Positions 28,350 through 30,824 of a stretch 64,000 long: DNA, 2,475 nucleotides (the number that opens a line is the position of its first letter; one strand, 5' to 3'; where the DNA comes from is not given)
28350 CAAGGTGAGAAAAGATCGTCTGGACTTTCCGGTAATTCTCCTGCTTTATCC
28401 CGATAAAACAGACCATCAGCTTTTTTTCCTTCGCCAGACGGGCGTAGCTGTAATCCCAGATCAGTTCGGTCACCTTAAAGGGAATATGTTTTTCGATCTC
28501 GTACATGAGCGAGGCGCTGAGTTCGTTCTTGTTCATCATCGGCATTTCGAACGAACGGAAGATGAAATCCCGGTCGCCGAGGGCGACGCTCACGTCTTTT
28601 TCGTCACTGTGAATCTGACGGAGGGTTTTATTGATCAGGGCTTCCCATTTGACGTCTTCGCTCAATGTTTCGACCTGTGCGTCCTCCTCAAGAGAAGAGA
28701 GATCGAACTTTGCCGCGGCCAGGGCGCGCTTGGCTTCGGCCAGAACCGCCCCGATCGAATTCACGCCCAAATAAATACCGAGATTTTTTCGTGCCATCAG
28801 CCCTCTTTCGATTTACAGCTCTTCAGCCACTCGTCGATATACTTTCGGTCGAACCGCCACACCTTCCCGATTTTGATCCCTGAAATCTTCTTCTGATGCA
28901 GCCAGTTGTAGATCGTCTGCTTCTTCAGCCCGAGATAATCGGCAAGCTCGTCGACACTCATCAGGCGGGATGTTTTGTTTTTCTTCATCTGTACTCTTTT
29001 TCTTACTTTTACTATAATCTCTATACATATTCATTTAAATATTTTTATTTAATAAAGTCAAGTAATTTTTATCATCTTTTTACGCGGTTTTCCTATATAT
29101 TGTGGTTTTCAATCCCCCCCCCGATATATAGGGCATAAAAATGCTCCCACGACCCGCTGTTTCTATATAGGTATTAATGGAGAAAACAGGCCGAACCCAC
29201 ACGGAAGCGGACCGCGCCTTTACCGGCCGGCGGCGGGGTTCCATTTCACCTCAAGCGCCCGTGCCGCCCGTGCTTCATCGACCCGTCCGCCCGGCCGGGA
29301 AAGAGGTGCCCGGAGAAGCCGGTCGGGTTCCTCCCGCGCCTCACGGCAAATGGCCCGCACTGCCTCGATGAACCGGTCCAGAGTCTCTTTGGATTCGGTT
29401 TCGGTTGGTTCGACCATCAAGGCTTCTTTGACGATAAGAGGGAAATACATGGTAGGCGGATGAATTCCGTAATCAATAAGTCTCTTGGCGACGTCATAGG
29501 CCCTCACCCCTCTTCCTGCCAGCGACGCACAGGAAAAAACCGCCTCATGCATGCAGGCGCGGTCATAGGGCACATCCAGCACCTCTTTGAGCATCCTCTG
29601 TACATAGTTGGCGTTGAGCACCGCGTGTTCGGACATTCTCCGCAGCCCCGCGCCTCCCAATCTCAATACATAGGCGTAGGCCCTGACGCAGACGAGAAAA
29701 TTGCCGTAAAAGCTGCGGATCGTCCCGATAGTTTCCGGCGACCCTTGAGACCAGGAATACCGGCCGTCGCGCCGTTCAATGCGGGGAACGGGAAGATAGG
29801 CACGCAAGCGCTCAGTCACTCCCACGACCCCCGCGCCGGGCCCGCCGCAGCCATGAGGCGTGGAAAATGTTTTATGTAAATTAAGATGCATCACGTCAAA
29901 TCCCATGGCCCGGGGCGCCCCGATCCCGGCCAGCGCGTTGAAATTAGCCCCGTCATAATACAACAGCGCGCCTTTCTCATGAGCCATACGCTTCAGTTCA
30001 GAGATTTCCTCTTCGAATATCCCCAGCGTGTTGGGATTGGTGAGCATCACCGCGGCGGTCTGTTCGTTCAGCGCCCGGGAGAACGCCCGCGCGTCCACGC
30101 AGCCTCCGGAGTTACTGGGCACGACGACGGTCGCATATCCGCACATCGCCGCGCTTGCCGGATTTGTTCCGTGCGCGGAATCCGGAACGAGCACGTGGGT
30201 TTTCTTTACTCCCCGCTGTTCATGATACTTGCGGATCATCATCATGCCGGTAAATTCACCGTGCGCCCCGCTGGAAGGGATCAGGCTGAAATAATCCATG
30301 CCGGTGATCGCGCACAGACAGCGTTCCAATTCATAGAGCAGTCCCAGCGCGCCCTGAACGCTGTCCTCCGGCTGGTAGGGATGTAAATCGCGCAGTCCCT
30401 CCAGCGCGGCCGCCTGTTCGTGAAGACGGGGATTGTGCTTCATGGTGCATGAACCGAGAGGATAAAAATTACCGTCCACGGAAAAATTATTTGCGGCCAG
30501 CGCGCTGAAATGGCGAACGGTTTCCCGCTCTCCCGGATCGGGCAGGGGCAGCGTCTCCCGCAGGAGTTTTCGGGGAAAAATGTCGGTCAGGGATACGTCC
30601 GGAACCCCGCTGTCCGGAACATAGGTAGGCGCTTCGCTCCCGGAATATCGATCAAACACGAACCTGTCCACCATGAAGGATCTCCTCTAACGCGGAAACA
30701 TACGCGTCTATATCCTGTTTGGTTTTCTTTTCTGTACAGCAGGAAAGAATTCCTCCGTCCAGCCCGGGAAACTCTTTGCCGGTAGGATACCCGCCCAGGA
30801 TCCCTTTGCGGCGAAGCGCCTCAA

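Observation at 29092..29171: C9/G9 homopolymer between inverted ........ repeats in the AT-rich promoter of the pilus operon: candidate phase-variation switch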

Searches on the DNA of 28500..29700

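Call 8: search_rna_families(source=window, start=28500, end=29700, threshold=evalue, max_evalue=1)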
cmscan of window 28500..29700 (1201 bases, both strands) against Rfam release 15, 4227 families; matches with E-value up to 1: 2.
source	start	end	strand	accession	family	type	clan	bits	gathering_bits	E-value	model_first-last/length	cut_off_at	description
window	28923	28992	-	RF01149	sR10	Gene; snRNA; snoRNA; CD-box;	-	15.2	45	0.49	1-54/54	no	Small nucleolar RNA sR10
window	28935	29015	-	RF01675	CrcZ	Gene; sRNA;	-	14.9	95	0.17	1-398/398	no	Pseudomonas sRNA CrcZ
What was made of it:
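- No Rfam match approaches its gathering score (call 8).
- Tried and rejected: Only two chance-level hits, far below their gathering scores (call 8).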

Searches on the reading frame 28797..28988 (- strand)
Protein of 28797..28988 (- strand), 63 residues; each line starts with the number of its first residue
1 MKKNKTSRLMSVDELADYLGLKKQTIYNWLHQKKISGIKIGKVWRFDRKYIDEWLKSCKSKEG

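Call 9: search_protein_families(library=pfam, proteins=[window:28797-28988:-], max_evalue=0.01)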
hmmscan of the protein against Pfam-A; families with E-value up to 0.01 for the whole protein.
window:28797-28988:- (63 aa): 10 families
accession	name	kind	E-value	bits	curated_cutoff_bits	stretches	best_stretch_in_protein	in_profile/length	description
PF12728.13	HTH_17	-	4.3e-17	62.6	27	1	9-58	1-50/51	Helix-turn-helix domain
PF13384.12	HTH_23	-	6.2e-05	23.1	24.6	1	10-33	18-42/50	Homeodomain-like domain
PF15943.11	YdaS_toxin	-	0.00085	19.5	30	1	13-36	12-36/65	Bacterial toxin YdaS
PF07022.19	Phage_CI_repr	-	0.00087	20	22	1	13-36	16-39/65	Bacteriophage CI repressor helix-turn-helix domain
PF07037.17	YfeC-like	-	0.00098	19.8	22.9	1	10-35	1-26/122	Transcription regulator YfeC-like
PF01381.28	HTH_3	-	0.0018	18.7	23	1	7-33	7-33/55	Helix-turn-helix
PF03374.19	ANT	-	0.0019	19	25.3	1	6-54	20-70/108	Phage antirepressor protein KilAC domain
PF13022.12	HTH_Tnp_1_2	-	0.0027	18.2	27.9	1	10-34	27-51/122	Helix-turn-helix of insertion element transposase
PF13551.12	HTH_29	-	0.0059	17.1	28.1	0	10-32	12-35/64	Winged helix-turn helix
PF16677.11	GP3_package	-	0.0095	16.5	29.4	0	4-36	28-62/105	DNA-packaging protein gp3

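Call 10: find_encoding_contigs(protein=window:28797-28988:-, flank=3000, max_places=10)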
Protein window:28797-28988:- (63 aa): no gene with exactly this product is on record in the collection.

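Call 25: find_related_loci(query=A1, collection=metagenome_contigs, flank=2500)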
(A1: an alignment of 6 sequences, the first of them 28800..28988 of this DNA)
Query A1 (63 aa) in metagenome_contigs; peptide patterns used: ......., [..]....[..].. (x = any residue, [..] = any of these).
600 stretches matched a pattern (row limit reached: there are more); 287 encode a relative of the query (tblastn E <= 1e-3); the best 80 are kept; 80 distinct loci.
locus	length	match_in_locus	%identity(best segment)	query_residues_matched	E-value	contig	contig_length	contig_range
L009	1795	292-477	82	1-62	4e-31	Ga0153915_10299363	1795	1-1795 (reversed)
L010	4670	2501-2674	84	1-58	6e-31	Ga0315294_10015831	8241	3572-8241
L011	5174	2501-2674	84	1-58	2e-30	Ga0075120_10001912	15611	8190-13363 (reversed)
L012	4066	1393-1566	84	1-58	2e-30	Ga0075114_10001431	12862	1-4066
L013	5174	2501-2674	84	1-58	2e-30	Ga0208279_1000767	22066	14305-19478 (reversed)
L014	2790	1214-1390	85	1-59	1e-30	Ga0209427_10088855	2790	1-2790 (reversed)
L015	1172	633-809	78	1-59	2e-30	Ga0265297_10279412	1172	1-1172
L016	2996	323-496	84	1-58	7e-30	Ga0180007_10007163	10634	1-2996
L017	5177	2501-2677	76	1-59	7e-29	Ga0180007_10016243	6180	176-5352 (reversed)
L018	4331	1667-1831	82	1-55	3e-28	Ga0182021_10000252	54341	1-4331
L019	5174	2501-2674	74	1-58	4e-28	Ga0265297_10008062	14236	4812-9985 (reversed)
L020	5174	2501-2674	74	1-58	4e-28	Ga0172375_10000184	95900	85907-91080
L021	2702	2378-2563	74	1-60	1e-27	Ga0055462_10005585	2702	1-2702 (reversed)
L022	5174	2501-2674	79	1-58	2e-27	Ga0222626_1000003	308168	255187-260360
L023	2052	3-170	75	3-58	3e-27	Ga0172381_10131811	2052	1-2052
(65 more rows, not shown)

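Call 30: search_solved_structures(query=A1, max_evalue=1, show_alignments=2)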
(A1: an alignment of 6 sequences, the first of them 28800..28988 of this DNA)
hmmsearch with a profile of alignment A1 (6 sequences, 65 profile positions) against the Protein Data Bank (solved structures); distinct sequences matched with E-value up to 1: 6.
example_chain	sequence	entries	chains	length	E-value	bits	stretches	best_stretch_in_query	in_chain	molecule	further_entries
4j2n_A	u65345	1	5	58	0.0021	21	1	13-61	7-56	Gp37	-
7ui9_v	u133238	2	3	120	0.48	13.5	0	30-62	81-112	Mediator of RNA polymerase II transcription subunit 22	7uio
3j1o_K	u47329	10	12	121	0.49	13.4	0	30-62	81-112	Mediator of RNA polymerase II transcription subunit 22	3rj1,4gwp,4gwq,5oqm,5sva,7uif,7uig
4v1o_Z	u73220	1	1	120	0.57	13.2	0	30-62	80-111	MEDIATOR OF RNA POLYMERASE II TRANSCRIPTION SUBUNIT 22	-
3bd1_A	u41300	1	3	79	0.89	12.6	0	9-35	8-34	Cro protein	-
5ztc_A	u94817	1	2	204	0.94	12.5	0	14-36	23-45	Lmo2088 protein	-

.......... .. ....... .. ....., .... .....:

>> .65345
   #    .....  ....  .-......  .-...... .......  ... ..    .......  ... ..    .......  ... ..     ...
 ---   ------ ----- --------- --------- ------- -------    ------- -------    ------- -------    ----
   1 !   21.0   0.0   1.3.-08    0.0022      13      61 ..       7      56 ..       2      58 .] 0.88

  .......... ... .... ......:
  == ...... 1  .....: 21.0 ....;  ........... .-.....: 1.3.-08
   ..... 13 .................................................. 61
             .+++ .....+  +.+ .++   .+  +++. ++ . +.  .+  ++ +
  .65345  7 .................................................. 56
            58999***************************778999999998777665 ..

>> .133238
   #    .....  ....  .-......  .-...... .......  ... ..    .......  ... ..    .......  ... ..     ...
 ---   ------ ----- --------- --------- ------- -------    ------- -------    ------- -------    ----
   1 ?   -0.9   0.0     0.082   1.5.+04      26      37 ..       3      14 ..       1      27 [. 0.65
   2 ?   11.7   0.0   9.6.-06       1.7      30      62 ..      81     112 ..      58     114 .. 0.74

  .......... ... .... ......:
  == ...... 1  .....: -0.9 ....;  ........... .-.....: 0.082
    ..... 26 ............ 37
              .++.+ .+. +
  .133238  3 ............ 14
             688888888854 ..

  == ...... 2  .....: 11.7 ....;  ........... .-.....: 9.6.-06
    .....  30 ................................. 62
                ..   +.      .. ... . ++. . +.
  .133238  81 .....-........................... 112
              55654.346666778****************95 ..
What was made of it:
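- On HTH_17 / excisionase-MerR type stand-alone winged helix: The best PDB sequence hit is Pukovnik Xis 4j2n, E 2e-3 (call 30).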

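Call 39: find_homologous_proteins(query=window:28800-28988:-, max_evalue=0.00001)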
Query window:28800-28988:- (63 aa): 297 proteins with E <= 0.00001 among 297 candidates; the best 120 are listed.
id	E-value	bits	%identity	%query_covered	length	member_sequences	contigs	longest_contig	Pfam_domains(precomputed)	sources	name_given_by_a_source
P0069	7.1e-35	135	100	100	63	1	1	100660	PF12728.14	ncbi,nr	ncbi:MAG: helix-turn-helix domain-containing protein [Candidatus Omnitrophica bacterium]|nr:helix-tu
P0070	9.2e-28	113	88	90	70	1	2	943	PF12728.14,PF13384.13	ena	-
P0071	1.8e-27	112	82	95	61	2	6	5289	PF12728.14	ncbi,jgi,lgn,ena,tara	jgi:excisionase family DNA binding protein|tara:strand:- start:475 stop:660 length:186 start_codon:y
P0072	2.5e-27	111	86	94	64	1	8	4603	PF12728.14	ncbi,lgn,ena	-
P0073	3.2e-27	111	84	92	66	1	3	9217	PF12728.14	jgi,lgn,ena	-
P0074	3.9e-27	111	86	92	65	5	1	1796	PF12728.14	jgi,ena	jgi:excisionase family DNA binding protein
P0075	6.1e-27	110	82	97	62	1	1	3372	PF12728.14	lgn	-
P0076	8.9e-27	109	84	92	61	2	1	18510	PF12728.14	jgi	jgi:excisionase family DNA binding protein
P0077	9.0e-27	109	85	94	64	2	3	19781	PF12728.14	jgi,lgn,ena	-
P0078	9.3e-27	109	84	90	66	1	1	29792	PF12728.14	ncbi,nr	ncbi:MAG: helix-turn-helix domain-containing protein [Candidatus Omnitrophica bacterium]|nr:helix-tu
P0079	9.4e-27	109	84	92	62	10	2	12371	PF12728.14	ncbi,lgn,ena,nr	ncbi:MAG: helix-turn-helix domain-containing protein [Candidatus Omnitrophica bacterium]|nr:helix-tu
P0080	1.2e-26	109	83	92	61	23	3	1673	PF12728.14,PF01381.29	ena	-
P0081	1.2e-26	109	83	92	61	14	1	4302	PF12728.14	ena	-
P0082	1.3e-26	109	81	98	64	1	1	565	PF12728.14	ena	-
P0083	1.3e-26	109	88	90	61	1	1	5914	PF12728.14,PF13384.13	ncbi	ncbi:MAG: helix-turn-helix domain-containing protein [Candidatus Omnitrophota bacterium]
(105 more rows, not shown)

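Call 41: find_encoding_contigs(protein=P0072, flank=600, max_places=10)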
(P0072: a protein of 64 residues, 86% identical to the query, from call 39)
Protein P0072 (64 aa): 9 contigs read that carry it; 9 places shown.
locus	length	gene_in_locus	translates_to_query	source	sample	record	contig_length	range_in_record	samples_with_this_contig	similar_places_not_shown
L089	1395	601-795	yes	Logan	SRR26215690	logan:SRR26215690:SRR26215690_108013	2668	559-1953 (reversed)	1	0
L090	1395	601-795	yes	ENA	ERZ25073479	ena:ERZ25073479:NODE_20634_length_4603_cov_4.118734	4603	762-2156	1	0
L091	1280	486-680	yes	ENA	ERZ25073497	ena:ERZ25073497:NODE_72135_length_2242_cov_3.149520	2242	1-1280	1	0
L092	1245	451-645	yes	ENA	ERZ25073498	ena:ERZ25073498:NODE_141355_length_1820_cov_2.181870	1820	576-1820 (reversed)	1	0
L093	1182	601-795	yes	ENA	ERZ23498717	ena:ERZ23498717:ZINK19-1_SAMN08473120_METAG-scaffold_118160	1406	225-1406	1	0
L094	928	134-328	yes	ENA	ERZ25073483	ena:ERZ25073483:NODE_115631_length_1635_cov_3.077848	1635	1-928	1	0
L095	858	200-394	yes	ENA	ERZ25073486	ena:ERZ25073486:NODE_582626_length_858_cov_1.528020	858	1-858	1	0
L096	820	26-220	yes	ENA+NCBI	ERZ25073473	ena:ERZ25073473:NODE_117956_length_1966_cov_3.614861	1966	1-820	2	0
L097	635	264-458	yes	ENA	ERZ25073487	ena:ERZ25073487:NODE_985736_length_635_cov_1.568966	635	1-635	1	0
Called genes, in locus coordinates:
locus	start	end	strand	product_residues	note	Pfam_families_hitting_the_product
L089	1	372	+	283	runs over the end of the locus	PF04055:Radical_SAM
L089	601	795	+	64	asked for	PF12728:HTH_17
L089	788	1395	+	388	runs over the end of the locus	?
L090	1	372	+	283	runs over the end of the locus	PF04055:Radical_SAM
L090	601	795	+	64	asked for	PF12728:HTH_17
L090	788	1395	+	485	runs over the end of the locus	PF11104:PilM_2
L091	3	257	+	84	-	?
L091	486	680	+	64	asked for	PF12728:HTH_17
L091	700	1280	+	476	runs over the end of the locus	PF11104:PilM_2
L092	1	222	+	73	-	?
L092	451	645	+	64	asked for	PF12728:HTH_17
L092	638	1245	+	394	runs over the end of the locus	?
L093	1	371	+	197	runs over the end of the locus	?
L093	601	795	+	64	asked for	PF12728:HTH_17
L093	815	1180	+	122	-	?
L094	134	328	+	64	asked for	PF12728:HTH_17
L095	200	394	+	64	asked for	PF12728:HTH_17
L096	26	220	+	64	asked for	PF12728:HTH_17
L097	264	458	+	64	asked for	PF12728:HTH_17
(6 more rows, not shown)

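Call 42: find_encoding_contigs(protein=P0071, flank=600, max_places=10)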
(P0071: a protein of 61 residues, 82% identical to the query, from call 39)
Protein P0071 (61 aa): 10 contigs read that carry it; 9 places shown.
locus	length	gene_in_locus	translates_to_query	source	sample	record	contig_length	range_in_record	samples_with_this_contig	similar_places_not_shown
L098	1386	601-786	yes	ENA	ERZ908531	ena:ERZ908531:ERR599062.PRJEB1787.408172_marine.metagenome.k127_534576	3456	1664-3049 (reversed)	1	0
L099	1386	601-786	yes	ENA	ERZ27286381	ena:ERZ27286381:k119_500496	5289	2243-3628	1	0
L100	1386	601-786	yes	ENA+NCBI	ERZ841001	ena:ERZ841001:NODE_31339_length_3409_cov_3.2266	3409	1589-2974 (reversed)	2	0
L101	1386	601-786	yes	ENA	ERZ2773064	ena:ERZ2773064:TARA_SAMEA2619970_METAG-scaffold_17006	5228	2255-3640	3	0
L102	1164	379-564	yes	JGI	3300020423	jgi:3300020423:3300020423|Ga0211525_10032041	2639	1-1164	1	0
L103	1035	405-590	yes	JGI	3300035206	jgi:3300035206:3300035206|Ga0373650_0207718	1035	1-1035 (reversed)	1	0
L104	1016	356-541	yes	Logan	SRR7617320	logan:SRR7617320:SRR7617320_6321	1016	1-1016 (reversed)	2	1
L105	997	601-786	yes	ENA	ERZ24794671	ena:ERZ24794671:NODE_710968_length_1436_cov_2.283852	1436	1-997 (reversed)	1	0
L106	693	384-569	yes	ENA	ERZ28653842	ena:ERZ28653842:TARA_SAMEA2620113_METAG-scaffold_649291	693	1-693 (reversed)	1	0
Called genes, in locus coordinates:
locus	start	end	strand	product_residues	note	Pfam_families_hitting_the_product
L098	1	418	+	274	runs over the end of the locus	?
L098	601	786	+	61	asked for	PF12728:HTH_17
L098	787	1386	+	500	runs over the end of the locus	PF11104:PilM_2 (weak)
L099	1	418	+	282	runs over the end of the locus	PF04055:Radical_SAM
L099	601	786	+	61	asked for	PF12728:HTH_17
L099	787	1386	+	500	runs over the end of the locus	PF11104:PilM_2 (weak)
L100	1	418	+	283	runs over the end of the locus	?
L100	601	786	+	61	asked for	PF12728:HTH_17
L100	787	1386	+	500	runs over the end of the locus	PF11104:PilM_2 (weak)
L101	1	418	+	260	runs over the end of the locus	PF04055:Radical_SAM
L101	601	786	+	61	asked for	PF12728:HTH_17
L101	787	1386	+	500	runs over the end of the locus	PF11104:PilM_2 (weak)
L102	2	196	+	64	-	?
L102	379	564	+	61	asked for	PF12728:HTH_17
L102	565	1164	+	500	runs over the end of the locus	PF11104:PilM_2 (weak)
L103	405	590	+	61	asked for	PF12728:HTH_17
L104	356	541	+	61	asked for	PF12728:HTH_17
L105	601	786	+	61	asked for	PF12728:HTH_17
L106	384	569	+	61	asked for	PF12728:HTH_17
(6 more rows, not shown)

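Call 43: find_encoding_contigs(protein=P0083, flank=600, max_places=5)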
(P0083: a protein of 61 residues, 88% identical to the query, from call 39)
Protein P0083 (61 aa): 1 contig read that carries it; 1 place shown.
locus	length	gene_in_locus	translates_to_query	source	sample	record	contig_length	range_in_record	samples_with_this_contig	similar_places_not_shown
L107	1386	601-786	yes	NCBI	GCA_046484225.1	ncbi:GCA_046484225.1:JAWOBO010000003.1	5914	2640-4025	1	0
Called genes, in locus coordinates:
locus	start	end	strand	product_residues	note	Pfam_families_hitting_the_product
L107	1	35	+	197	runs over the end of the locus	-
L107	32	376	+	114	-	-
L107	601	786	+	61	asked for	PF13384:HTH_23 (faint), PF12728:HTH_17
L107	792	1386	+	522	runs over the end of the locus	PF11104:PilM_2 (weak)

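Call 54: predict_structure(alignment_id=A2)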
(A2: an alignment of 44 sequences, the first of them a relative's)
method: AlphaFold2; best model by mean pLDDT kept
length: 63 residues; sequences in the alignment: 44
mean_pLDDT: 83.6   pTM: 0.61
mean pLDDT of the five models: 83.6, 83.5, 82.7, 82.6, 65.4
residues with pLDDT >= 90: 30; 70-90: 23; 50-70: 5; < 50: 5
segments of 3 or more residues with pLDDT < 50: 1-4
pLDDT, mean of each block of 10 residues (from residue 1): 61 92 92 90 90 85 56
secondary structure, 60 per line:
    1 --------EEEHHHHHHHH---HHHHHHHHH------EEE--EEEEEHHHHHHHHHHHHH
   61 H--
elements in order: E9-11 H12-19 H23-31 E38-40 E43-47 H48-61
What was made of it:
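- On HTH_17 / excisionase-MerR type stand-alone winged helix: The AF2 model has pLDDT 83.6 with elements E9-11, H12-19, H23-31, E38-40, E43-47 and H48-61 (call 54).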

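Call 57: fold_search(model_id=the predicted structure, library=pdb)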
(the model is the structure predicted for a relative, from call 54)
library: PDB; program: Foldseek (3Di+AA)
matches with E <= 10: 706; with E <= 0.001: 0
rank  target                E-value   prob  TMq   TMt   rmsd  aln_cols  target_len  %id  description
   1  8dgl_B                6.8e-02  1.00  0.71  0.65   2.4        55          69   24  Crystal Structure of the RdfS Excisionase (released 2022-10-05)
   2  5d8c_B                8.3e-02  1.00  0.66  0.35   2.4        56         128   14  Crystal structure of HiNmlR, a MerR family regulator lacking the sensor domain, bound to promoter DNA (released 2016-06-29)
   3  4j2n_C                8.9e-02  1.00  0.66  0.74   1.2        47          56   26  Crystal Structure of mycobacteriophage Pukovnik Xis (released 2013-10-23)
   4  6ama_B                8.9e-02  1.00  0.66  0.74   1.9        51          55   20  Structure of S. coelicolor/S. venezuelae BldC-smeA-ssfA complex to 3.09 Angstrom (released 2018-03-28)
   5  6ama_P                1.0e-01  1.00  0.66  0.73   1.9        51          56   20  Structure of S. coelicolor/S. venezuelae BldC-smeA-ssfA complex to 3.09 Angstrom (released 2018-03-28)
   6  5i44_A                1.0e-01  1.00  0.66  0.63   2.3        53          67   23  Structure of RacA-DNA complex; P21 form (released 2016-05-04)
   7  8c3t                  1.1e-01  1.00  0.68  0.74   1.8        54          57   24  Structure of the GIsul2 transposon excisionase (released 2024-01-10)
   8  6ama_H                1.1e-01  0.99  0.60  0.67   2.4        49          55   20  Structure of S. coelicolor/S. venezuelae BldC-smeA-ssfA complex to 3.09 Angstrom (released 2018-03-28)
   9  4j2n_A                1.2e-01  1.00  0.66  0.75   1.3        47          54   26  Crystal Structure of mycobacteriophage Pukovnik Xis (released 2013-10-23)
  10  8csh_A                1.2e-01  0.99  0.58  0.67   2.9        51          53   24  Structure of the DNA binding domain of pSK1 Par partition protein bound to centromere DNA (released 2022-08-10)
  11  6ama_Y                1.3e-01  1.00  0.66  0.72   1.9        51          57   20  Structure of S. coelicolor/S. venezuelae BldC-smeA-ssfA complex to 3.09 Angstrom (released 2018-03-28)
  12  6uvu_A                1.4e-01  0.72  0.45  0.29   6.5        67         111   18  Crystal structure of the AntR antimony-specific transcriptional repressor (released 2020-11-04)
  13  6uvu_B                1.5e-01  0.72  0.46  0.29   6.6        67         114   18  Crystal structure of the AntR antimony-specific transcriptional repressor (released 2020-11-04)
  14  6amk_B                1.6e-01  0.98  0.56  0.67   2.6        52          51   17  Structure of Streptomyces venezuelae BldC-whiI opt complex (released 2018-03-28)
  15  5i44_B                1.7e-01  0.99  0.65  0.61   2.4        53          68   23  Structure of RacA-DNA complex; P21 form (released 2016-05-04)
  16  5i44_G                1.7e-01  0.99  0.66  0.62   3.0        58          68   17  Structure of RacA-DNA complex; P21 form (released 2016-05-04)
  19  5i44_I                2.1e-01  0.97  0.62  0.61   3.2        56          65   18  Structure of RacA-DNA complex; P21 form (released 2016-05-04)
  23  8dgl_A                2.4e-01  0.99  0.71  0.67   2.4        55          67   24  Crystal Structure of the RdfS Excisionase (released 2022-10-05)
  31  5i44_K                2.9e-01  0.98  0.65  0.63   2.4        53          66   23  Structure of RacA-DNA complex; P21 form (released 2016-05-04)
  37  6ama_A                3.6e-01  0.98  0.65  0.75   1.7        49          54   20  Structure of S. coelicolor/S. venezuelae BldC-smeA-ssfA complex to 3.09 Angstrom (released 2018-03-28)
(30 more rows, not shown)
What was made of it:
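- On HTH_17 / excisionase-MerR type stand-alone winged helix: Foldseek matches: 8dgl TM 0.71; 4j2n, 6ama and 5i44 TM 0.66; 8c3t TM 0.68 (call 57).
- Closest known: Stand-alone MerR-type/excisionase winged-helix DNA binders: BldC. Same: The 63-aa HTH protein has this fold (TM 0.66-0.71; call 57) and matches Pfam HTH_17 (call 9).
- The HTH fold matches RdfS, Pukovnik Xis, BldC, RacA and the GIsul2 excisionase at TM 0.66-0.71 (call 57).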

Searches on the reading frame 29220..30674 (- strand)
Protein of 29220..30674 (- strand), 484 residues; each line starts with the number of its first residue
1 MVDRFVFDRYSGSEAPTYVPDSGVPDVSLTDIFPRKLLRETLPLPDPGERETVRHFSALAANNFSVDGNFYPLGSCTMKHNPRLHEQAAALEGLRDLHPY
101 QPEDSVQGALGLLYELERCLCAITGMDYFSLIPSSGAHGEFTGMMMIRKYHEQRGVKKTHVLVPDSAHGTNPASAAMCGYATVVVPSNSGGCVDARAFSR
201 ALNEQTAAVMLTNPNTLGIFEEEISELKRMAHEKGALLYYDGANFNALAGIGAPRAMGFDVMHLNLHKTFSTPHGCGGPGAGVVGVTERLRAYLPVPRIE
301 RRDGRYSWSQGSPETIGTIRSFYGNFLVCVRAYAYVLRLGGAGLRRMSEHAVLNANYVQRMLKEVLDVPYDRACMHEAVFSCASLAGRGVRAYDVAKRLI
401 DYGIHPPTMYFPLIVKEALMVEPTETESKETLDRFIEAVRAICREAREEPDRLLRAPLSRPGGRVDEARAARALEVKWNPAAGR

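Call 9: search_protein_families(library=pfam, proteins=[window:29220-30674:-], max_evalue=0.01)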
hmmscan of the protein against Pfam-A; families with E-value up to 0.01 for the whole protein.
window:29220-30674:- (484 aa): 6 families
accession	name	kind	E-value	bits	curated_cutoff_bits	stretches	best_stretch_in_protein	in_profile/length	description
PF21478.3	GcvP2_C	-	6.4e-28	97.5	27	1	348-448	2-104/122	Glycine dehydrogenase, C-terminal domain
PF02347.22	GDC-P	-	1.4e-12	47.6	26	1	48-295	48-284/429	Glycine cleavage system P-protein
PF00266.25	Aminotran_5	-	9.3e-09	35.2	21.5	1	155-277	85-209/371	Aminotransferase class-V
PF01212.27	Beta_elim_lyase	-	2.2e-05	24.4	27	1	108-273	29-204/288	Beta-eliminating lyase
PF01041.23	DegT_DnrJ_EryC1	-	8.3e-05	22.4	19.8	1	115-243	28-147/360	DegT/DnrJ/EryC1/StrS aminotransferase family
PF07652.20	Flavi_DEAD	-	0.0046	17.4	21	0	153-186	90-123/148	Flavivirus DEAD domain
